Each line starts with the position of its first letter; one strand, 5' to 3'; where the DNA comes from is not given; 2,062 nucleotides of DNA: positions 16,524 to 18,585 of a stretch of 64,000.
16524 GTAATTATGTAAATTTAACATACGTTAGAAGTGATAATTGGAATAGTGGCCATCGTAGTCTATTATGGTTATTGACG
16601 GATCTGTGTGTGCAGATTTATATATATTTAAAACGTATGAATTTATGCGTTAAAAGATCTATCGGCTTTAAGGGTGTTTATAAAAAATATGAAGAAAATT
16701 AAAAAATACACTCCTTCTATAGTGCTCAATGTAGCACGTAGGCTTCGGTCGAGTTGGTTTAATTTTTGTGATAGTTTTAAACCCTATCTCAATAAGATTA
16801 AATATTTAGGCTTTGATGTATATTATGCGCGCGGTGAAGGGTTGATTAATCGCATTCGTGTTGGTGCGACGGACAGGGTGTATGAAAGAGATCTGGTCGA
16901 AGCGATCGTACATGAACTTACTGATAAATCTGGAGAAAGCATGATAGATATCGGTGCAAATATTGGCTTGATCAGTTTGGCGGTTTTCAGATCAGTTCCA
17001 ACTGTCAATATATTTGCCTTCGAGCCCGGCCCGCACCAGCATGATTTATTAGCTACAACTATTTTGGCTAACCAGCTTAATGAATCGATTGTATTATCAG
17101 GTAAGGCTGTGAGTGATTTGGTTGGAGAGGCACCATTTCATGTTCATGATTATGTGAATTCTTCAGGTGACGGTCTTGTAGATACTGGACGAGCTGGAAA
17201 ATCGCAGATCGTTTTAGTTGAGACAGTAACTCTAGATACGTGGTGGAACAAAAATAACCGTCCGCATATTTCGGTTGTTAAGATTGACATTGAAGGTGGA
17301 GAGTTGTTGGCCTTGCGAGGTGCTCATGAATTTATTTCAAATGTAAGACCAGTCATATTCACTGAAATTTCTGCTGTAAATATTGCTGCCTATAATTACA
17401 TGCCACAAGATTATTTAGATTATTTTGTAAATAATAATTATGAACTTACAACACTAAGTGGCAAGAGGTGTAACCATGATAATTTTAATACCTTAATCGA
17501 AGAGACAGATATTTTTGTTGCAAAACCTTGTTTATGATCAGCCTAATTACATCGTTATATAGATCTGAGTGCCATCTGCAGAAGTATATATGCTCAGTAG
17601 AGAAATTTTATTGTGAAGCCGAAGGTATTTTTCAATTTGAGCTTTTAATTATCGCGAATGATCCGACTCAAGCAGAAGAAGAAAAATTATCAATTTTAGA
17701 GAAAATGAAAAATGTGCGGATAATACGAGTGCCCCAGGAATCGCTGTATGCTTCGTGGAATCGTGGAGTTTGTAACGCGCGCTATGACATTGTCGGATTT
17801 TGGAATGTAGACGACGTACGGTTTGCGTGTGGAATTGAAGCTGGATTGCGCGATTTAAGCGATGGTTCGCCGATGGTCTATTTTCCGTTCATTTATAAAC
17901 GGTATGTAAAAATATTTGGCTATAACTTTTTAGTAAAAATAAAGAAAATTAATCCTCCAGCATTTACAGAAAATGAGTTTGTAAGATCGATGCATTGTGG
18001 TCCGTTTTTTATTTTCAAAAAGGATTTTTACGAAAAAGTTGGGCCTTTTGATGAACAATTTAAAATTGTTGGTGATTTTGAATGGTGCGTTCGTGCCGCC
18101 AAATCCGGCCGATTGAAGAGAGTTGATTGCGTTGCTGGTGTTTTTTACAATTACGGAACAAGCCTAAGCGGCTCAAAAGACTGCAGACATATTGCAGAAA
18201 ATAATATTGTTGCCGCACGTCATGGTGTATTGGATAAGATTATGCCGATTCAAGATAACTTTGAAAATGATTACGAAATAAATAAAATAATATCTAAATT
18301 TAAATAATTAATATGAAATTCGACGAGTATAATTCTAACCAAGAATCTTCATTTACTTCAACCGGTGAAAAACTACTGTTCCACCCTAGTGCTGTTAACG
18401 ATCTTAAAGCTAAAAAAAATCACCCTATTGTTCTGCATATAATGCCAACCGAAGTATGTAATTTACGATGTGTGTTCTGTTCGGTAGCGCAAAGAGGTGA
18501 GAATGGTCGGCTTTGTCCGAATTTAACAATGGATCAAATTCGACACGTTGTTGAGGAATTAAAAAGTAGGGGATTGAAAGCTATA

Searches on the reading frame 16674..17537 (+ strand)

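Call 6: search_protein_families(library=pfam, proteins=[window:16674-17537:+], max_evalue=0.01)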
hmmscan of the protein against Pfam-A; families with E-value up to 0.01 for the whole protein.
window:16674-17537:+ (287 aa): 3 families
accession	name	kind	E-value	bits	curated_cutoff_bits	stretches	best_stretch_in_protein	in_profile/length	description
PF05050.19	Methyltransf_21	-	1.8e-17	64.5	22.7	1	92-257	1-172/173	Methyltransferase FkbM domain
PF05575.17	V_cholerae_RfbT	-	0.00067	19.5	27.9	1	86-223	79-216/286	Vibrio cholerae RfbT protein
PF02475.24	TRM5-TYW2_MTfase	-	0.0082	16.5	28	0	84-141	34-91/164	TRM5/TYW2 methyltransferase domain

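Call 7: search_protein_families(library=ncbifam, proteins=[window:16674-17537:+], max_evalue=0.01)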
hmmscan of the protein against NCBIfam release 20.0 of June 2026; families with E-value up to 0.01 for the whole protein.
window:16674-17537:+ (287 aa): 3 families
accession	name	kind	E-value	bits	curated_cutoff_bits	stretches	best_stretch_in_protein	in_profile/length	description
TIGR01444.1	fkbM_fam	subfamily_domain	1.1e-27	97.3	37.7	1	90-233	2-143/143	FkbM family methyltransferase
TIGR02469.1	CbiT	equivalog_domain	0.00017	21.9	78.3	1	79-145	12-78/124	precorrin-6Y C5,15-methyltransferase (decarboxylating) subunit CbiT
NF006138.0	PRK08287.1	equivalog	0.0015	18.4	210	1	80-151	25-96/189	decarboxylating cobalt-precorrin-6B (C(15))-methyltransferase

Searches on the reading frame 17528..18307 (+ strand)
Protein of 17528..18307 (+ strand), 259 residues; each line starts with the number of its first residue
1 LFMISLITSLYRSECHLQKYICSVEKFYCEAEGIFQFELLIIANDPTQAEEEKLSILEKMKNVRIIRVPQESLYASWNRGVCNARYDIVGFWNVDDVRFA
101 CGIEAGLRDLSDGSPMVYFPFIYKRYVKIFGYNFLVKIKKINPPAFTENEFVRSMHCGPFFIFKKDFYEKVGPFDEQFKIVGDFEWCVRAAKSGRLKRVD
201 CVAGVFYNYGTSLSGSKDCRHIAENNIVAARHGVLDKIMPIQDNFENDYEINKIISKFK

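Call 6: search_protein_families(library=pfam, proteins=[window:17528-18307:+], max_evalue=0.01)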
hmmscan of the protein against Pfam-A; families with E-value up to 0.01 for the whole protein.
window:17528-18307:+ (259 aa): 2 families
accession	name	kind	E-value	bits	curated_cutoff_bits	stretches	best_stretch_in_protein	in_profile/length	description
PF00535.33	Glycos_transf_2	-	1.1e-05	25.9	23.3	1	5-171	1-167/168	Glycosyl transferase family 2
PF10111.15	Glyco_tranf_2_2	-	0.0023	17.9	27.3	0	10-192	6-201/276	Glycosyltransferase like family 2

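Call 7: search_protein_families(library=ncbifam, proteins=[window:17528-18307:+], max_evalue=0.01)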
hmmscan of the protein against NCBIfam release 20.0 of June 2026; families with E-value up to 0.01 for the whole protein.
window:17528-18307:+ (259 aa): 5 families
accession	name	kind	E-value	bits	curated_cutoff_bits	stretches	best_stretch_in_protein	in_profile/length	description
NF041875.1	EPS_EpsD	equivalog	0.00079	18.9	370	0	163-196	162-195/325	exopolysaccharide biosynthesis glycosyltransferase EpsD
TIGR04009.1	wcaE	equivalog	0.0048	16.2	369.2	0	3-210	2-199/248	colanic acid biosynthesis glycosyltransferase WcaE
TIGR03965.1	mycofact_glyco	equivalog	0.0053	15.7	280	0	162-208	235-281/467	mycofactocin biosynthesis glycosyltransferase MftF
NF007482.0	PRK10073.1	equivalog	0.0057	15.7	423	1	3-97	7-97/334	glycosyltransferase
NF038299.1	EPS_HpsN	equivalog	0.0076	15.3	425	0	3-99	2-94/317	hormogonium polysaccharide biosynthesis glycosyltransferase HpsN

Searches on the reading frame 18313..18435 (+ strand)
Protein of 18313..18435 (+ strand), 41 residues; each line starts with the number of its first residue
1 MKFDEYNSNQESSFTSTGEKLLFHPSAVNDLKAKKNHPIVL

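Call 38: search_protein_families(library=pfam, proteins=[window:18313-18435:+], max_evalue=10)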
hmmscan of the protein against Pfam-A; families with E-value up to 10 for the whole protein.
window:18313-18435:+ (41 aa): 0 families
